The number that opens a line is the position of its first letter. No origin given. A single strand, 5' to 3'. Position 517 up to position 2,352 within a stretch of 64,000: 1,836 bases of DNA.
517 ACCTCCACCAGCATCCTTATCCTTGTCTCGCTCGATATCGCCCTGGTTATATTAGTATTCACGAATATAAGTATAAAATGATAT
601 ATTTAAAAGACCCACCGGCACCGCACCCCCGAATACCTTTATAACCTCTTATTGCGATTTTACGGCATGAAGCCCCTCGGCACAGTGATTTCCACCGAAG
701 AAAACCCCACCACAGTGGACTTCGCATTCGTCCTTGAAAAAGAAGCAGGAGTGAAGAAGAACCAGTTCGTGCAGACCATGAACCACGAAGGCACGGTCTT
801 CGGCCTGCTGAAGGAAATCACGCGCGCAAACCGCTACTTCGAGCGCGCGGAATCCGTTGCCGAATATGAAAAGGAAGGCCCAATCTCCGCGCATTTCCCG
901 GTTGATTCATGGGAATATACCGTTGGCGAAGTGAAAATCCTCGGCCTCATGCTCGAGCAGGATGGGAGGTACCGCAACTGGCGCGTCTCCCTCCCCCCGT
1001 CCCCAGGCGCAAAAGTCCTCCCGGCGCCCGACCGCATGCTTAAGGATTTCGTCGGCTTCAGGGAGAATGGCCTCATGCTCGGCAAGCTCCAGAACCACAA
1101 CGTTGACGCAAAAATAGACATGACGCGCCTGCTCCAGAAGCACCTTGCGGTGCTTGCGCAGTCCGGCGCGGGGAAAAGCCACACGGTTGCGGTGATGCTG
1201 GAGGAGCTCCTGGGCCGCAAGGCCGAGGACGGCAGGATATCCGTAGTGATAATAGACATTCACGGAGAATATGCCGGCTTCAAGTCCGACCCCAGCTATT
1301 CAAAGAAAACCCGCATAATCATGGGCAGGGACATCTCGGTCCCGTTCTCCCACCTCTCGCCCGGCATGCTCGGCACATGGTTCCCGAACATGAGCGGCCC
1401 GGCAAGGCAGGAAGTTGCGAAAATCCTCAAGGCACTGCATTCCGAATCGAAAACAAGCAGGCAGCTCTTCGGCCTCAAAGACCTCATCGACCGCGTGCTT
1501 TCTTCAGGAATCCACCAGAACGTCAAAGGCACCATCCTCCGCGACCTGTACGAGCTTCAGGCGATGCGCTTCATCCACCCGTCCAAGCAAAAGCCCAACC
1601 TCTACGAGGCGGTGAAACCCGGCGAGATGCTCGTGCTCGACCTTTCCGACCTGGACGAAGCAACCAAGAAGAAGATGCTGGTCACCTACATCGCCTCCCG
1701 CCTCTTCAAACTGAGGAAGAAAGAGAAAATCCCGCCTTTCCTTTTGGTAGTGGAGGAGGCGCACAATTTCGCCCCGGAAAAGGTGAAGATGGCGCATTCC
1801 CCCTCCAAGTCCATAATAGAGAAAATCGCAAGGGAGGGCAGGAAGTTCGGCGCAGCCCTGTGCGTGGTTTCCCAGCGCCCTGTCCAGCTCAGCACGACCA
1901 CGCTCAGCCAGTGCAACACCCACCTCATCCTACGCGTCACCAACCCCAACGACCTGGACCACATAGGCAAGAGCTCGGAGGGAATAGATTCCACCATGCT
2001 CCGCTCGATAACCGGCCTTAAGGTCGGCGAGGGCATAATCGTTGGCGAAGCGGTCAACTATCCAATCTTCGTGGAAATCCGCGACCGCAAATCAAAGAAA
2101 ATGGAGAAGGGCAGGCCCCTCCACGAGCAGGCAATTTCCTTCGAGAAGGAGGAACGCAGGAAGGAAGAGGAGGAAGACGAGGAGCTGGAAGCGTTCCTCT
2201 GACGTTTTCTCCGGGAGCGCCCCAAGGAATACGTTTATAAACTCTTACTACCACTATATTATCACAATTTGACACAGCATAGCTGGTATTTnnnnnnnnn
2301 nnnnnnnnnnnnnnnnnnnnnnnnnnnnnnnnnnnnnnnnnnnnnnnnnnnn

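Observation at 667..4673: HerA-like ATPase paired with a large nucleotidyl-cyclase-domain protein instead of NurA/Mre11/Rad50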

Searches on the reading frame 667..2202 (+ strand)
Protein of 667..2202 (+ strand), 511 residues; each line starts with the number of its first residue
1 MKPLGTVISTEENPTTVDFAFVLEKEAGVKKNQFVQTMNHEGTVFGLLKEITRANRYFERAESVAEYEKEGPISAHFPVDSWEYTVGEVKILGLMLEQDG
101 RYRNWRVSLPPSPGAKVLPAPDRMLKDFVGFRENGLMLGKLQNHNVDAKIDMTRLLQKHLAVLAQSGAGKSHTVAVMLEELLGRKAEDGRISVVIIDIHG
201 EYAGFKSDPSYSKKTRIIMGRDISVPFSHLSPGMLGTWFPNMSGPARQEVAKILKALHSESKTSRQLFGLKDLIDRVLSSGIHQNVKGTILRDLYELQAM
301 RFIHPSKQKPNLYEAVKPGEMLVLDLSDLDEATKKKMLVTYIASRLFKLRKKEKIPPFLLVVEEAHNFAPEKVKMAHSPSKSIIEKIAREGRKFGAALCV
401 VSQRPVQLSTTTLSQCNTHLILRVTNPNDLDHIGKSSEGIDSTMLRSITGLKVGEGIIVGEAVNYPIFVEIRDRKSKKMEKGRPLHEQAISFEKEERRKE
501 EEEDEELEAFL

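Call 3: search_protein_families(library=pfam, proteins=[window:667-2202:+], max_evalue=0.1)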
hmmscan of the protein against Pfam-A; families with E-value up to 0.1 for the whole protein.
window:667-2202:+ (511 aa): 5 families
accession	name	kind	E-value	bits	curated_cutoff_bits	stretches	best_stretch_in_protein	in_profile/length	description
PF01935.23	DUF87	-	4.6e-32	112.4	23.2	1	137-345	2-219/220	Helicase HerA, central domain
PF10412.15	TrwB_AAD_bind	-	0.0038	16.6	20.5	0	154-203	12-56/387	Type IV secretion-system coupling protein DNA-binding domain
PF13401.12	AAA_22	-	0.0066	17.2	27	0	157-199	5-42/130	AAA domain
PF09378.16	HAS-barrel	-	0.0074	16.8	25.2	1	17-70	11-64/90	HAS barrel domain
PF12846.13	AAA_10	-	0.014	14.9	27.5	0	381-412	259-290/362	AAA-like domain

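Call 4: search_protein_families(library=padloc, proteins=[window:667-2202:+], max_evalue=0.1)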
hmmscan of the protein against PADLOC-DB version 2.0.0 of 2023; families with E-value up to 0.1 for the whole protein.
window:667-2202:+ (511 aa): 16 families
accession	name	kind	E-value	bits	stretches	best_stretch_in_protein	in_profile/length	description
PDLC04105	HerA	-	2.8e-56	189.3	2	319-479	379-543/576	-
PDLC04102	HerA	-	6.4e-46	154.9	2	315-478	461-626/654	-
PDLC02185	HerA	-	1.6e-43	147.4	2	341-474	431-564/585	-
PDLC04100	HerA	-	3.6e-41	139.5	2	341-473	425-557/580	-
PDLC02188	HerA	-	1.2e-38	131.3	2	356-474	427-545/578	-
PDLC04098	HerA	-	2e-38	130.4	2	319-478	484-653/686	-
PDLC04106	HerA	-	2.2e-38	130.2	2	355-477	509-634/667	-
PDLC04103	HerA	-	3.5e-32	109.5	2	318-474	398-559/579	-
PDLC04097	HerA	-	4.7e-30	102.8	2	352-478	469-599/618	-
PDLC04140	mad8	-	1.6e-29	101.4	1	151-474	21-302/314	mads_8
PDLC01055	HerA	-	7.3e-29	99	2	290-473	353-526/532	Type III coevolved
PDLC04104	HerA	-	5.9e-22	75.9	1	351-477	214-342/379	-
PDLC04101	HerA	-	2.5e-13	47.5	1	132-225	142-230/400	-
PDLC04107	HerA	-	7.9e-11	39.5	1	132-224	143-234/306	-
PDLC04099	HerA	-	2.2e-10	38.2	1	27-204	36-212/214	-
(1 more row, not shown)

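Call 5: search_protein_families(library=ncbifam, proteins=[window:667-2202:+], max_evalue=0.1)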
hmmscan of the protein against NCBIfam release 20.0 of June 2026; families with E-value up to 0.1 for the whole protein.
window:667-2202:+ (511 aa): 12 families
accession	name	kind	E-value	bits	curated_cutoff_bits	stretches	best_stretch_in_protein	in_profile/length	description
NF040819.1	helicase_HerA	equivalog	4.2e-55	187.3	970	2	356-505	402-545/561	DNA double-strand break repair helicase HerA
NF040937.1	HerA_Thermprot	equivalog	4.7e-45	153.9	800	2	311-475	299-465/487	DNA double-strand break repair helicase HerA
NF042943.1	HerA_antiphage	equivalog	9.3e-42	143.3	800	2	341-476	419-554/566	anti-phage-associated helicase HerA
NF042944.1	HerA_antiphage_2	equivalog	1.9e-41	142.5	850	2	353-476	424-547/576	anti-phage-associated helicase HerA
NF053655.1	CedD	equivalog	3.5e-27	95.3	600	1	137-472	200-526/527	DNA-translocating ATPase CedD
NF033849.1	ser_rich_anae_1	subfamily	1.4e-07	29.3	650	1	322-435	977-1105/1163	serine-rich protein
TIGR02746.1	TraC-F-type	equivalog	3.5e-06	25.2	567.05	1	321-404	603-684/800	type IV secretion system protein TraC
NF045975.1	VirB4_plasma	equivalog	2.7e-05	22.1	590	1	156-206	514-559/894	Mbov_0397 family ICE element conjugal transfer ATPase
NF041017.1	DNA_import_CedB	equivalog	3.4e-05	22.7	700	1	298-407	415-518/590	DNA import protein CedB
NF041214.1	plasmid_TraB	equivalog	0.0029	16.1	800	0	357-429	347-414/639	plasmid transfer protein TraB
TIGR03925.1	T7SS_EccC_b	equivalog_domain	0.0094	14.3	346.55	0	130-203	336-406/564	type VII secretion protein EccCb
TIGR03928.1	T7_EssCb_Firm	equivalog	0.011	13.3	778.4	0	335-433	891-988/1296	type VII secretion protein EssC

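Call 47: search_solved_structures(query=window:667-2202:+, max_evalue=0.001)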
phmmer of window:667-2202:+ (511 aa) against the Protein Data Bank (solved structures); distinct sequences matched with E-value up to 0.001: 11.
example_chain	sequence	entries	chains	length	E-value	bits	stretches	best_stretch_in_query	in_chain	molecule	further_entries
9x1l_A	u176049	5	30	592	7.9e-38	133.6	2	356-507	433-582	DNA helicase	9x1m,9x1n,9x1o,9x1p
4d2i_A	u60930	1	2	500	4.8e-33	117.9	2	309-472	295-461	HERA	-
8xau_A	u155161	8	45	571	1.3e-32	116.5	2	350-472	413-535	ATP-binding protein | HerA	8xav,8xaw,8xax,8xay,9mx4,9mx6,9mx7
9c1m_M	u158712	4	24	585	6.8e-30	107.5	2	354-472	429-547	ATP-binding protein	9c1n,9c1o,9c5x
8wiv_A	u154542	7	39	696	4.8e-27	98.1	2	354-468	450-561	Helicase HerA central domain-containing protein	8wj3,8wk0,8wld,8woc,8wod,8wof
8ziq_M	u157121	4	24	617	9.3e-27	97.1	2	357-466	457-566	HerA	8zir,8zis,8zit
8yho_A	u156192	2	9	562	1.7e-24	89.7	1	321-477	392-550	DUF87 domain-containing protein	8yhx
8j4u_M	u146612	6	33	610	2e-24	89.5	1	338-474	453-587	Nucleoside triphosphate hydrolase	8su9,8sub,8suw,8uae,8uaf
8wet_A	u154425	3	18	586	9.6e-07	31.1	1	317-431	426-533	TdpA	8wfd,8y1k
6z2i_A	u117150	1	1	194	0.00034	22.7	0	296-345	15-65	de novo designed TIM barrel DeNovoTIM6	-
7osv_A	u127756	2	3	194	0.00078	21.5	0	295-344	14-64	DeNovoTIM6-SB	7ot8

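Call 66: find_homologous_proteins(query=window:667-2202:+, max_evalue=1e-20)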
Query window:667-2202:+ (511 aa): 3877 proteins with E <= 1e-20 among 8000 candidates; the best 120 are listed.
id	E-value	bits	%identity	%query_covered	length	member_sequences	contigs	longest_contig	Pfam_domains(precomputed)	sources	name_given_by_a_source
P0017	0.0e+0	1109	97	100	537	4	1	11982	PF01935.24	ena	-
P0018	1.3e-289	979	84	96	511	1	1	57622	PF01935.24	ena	-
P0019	2.9e-243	826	71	100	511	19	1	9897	PF01935.24,PF09378.17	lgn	-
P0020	5.7e-227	772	67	100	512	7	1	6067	PF01935.24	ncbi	-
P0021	3.8e-225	766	67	96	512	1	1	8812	PF01935.24,PF09378.17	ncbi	-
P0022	9.7e-225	765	68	99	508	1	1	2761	PF01935.24,PF09378.17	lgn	-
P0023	6.0e-222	756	66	100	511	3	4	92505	PF01935.24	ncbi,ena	-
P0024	2.3e-219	747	67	96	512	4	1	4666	PF01935.24,PF09378.17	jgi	jgi:DNA helicase HerA-like ATPase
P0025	4.5e-219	746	66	96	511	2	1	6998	PF01935.24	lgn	-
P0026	1.5e-218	745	66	96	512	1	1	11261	PF01935.24,PF09378.17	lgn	-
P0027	1.7e-216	738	66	100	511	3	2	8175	PF01935.24,PF09378.17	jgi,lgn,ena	-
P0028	7.9e-209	712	63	100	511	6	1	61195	PF01935.24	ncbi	ncbi:MAG: helicase HerA domain-containing protein [Candidatus Micrarchaeia archaeon]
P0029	2.4e-204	698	63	95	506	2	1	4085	PF01935.24,PF09378.17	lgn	-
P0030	1.5e-190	652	59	99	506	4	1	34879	PF01935.24,PF09378.17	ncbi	ncbi:MAG: ATP-binding protein [Candidatus Anstonellales archaeon]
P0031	5.5e-189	647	58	99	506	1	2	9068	PF01935.24,PF09378.17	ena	-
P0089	5.7e-170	584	55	95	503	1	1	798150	PF01935.24,PF09378.17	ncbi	ncbi:MAG: ATP-binding protein [Candidatus Micrarchaeota archaeon]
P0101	3.4e-169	582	54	100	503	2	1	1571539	PF01935.24,PF09378.17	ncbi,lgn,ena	-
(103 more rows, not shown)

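Call 67: find_encoding_contigs(protein=P0101, flank=6000, max_places=2)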
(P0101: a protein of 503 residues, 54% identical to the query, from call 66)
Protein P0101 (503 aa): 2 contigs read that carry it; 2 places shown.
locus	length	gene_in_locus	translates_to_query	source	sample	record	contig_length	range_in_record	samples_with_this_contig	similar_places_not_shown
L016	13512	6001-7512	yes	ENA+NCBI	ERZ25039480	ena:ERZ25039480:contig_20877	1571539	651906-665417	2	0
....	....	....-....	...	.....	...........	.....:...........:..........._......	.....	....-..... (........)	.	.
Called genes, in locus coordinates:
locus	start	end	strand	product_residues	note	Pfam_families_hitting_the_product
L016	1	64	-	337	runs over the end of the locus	PF01047:MarR (faint), PF08279:HTH_11 (faint), PF12840:HTH_20 (faint), PF13404:HTH_AsnC-type, PF13412:HTH_24, PF13404:HTH_AsnC-type, PF13412:HTH_24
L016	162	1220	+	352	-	PF04055:Radical_SAM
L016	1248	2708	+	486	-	PF02310:B12-binding, PF04055:Radical_SAM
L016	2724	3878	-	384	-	PF01555:N6_N4_Mtase (faint), PF01170:UPF0020 (faint), PF08241:Methyltransf_11 (faint), PF13649:Methyltransf_25 (faint)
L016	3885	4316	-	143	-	PF00075:RNase_H, PF13456:RVT_3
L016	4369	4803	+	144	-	PF03703:bPH_2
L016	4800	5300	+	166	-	PF01974:tRNA_int_endo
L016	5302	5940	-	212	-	PF04654:DUF599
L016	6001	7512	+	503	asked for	PF09378:HAS-barrel (weak), PF01935:DUF87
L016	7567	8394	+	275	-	-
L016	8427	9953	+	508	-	PF23613:ELP3_N (weak), PF04055:Radical_SAM, PF16199:Radical_SAM_C, PF00583:Acetyltransf_1 (weak)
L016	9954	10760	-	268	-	-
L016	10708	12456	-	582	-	PF05362:Lon_C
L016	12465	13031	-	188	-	-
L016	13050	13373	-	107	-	-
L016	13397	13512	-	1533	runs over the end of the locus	-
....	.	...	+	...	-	?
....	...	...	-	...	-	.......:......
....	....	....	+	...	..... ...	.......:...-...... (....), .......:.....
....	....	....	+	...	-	-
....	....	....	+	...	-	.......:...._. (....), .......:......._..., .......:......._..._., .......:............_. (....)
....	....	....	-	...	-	-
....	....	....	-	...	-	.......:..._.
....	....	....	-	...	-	-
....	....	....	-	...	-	-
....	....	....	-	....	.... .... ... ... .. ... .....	-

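Call 68: find_encoding_contigs(protein=P0089, flank=6000, max_places=2)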
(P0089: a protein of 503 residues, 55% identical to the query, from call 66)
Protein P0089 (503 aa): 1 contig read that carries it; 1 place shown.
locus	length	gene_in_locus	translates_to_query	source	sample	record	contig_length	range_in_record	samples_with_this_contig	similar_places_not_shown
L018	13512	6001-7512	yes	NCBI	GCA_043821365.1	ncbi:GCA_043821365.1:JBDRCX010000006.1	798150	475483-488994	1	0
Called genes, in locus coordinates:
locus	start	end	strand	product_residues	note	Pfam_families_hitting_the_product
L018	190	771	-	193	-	PF01135:PCMT, PF08704:GCD14, PF00398:RrnaAD, PF13847:Methyltransf_31, PF13649:Methyltransf_25, PF08241:Methyltransf_11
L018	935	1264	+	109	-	PF01900:RNase_P_Rpp14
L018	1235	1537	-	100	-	PF03091:CutA1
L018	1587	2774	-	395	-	PF01926:MMR_HSR1, PF08438:YGR210-like_G4, PF02824:TGS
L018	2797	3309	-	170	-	PF25084:LbH_EIF2B (faint), PF25087:GMPPB_C (faint), PF14602:Hexapep_2 (faint), PF00132:Hexapep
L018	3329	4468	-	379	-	PF01555:N6_N4_Mtase (weak)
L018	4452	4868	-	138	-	PF00075:RNase_H, PF13456:RVT_3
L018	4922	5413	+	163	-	PF01974:tRNA_int_endo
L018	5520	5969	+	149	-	-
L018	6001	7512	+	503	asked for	PF09378:HAS-barrel (weak), PF01935:DUF87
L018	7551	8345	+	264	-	-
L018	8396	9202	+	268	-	-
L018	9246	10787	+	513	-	PF23613:ELP3_N (weak), PF04055:Radical_SAM, PF16199:Radical_SAM_C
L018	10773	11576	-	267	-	-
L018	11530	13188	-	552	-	PF05362:Lon_C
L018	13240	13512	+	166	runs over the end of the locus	PF06508:QueC (faint)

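Call 69: find_encoding_contigs(protein=P0028, flank=6000, max_places=2)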
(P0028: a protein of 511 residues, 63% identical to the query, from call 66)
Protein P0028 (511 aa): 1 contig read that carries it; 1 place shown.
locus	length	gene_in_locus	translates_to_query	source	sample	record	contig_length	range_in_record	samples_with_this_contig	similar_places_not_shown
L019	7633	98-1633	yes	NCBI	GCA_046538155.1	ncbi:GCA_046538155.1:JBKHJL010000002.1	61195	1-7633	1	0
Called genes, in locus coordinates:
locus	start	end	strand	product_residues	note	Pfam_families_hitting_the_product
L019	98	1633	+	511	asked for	PF01935:DUF87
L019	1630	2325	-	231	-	-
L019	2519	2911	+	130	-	-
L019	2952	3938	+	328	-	-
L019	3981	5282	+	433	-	-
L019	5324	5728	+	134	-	PF03551:PadR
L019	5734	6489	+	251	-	PF02463:SMC_N (faint), PF00005:ABC_tran, PF13304:AAA_21 (faint)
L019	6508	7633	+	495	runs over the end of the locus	-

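Call 72: search_protein_families(library=pfam, proteins=[L016:7567-8394:+, L018:7551-8345:+], max_evalue=0.01)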
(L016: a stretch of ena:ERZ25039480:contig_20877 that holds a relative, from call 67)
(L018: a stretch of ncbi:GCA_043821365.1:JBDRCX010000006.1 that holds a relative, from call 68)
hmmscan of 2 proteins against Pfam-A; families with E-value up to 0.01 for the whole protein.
L016:7567-8394:+ (275 aa): 1 family
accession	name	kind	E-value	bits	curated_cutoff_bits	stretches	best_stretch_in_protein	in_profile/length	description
PF02883.26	Alpha_adaptinC2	-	0.0093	16.7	27.6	0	88-168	5-85/111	Adaptin C-terminal domain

L018:7551-8345:+ (264 aa): 0 families

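Call 84: find_encoding_contigs(protein=P0023, flank=10000, max_places=4)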
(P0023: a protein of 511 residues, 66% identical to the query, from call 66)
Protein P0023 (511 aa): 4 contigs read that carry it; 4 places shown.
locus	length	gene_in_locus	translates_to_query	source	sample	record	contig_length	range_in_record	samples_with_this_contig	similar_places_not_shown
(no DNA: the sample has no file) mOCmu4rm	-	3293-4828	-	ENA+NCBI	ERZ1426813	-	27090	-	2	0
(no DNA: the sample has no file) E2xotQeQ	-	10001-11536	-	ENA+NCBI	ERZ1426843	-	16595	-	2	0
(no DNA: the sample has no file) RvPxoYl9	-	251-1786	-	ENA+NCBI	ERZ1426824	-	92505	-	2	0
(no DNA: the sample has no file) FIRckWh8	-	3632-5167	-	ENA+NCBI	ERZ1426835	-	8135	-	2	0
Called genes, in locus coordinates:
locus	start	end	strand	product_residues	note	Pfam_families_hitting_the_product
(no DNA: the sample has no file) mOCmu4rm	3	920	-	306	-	?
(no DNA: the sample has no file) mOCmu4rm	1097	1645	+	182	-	-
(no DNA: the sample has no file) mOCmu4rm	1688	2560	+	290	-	-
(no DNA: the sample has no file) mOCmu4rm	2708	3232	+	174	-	PF00583:Acetyltransf_1 (weak)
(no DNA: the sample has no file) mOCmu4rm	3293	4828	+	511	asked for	PF01935:DUF87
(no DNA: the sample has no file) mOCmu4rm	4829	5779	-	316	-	-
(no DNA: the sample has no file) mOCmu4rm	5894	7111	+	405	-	PF13353:Fer4_12 (faint), PF04055:Radical_SAM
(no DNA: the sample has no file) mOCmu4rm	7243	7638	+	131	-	-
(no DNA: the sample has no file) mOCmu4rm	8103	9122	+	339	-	-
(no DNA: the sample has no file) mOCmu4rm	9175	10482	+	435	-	-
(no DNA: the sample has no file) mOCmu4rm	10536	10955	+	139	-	PF03551:PadR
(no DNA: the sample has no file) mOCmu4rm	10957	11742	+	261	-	PF00005:ABC_tran, PF13304:AAA_21 (faint)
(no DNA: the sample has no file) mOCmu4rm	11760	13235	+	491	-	PF07705:CARDB (faint)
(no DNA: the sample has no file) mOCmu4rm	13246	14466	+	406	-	PF12704:MacB_PCD, PF02687:FtsX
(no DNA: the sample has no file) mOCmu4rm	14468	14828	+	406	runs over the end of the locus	PF12704:MacB_PCD, PF02687:FtsX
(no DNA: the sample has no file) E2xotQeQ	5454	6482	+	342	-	PF09376:NurA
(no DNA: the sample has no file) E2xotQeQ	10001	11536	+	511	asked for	PF01935:DUF87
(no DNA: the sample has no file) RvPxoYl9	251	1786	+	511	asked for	PF01935:DUF87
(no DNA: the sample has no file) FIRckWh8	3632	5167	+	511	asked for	PF01935:DUF87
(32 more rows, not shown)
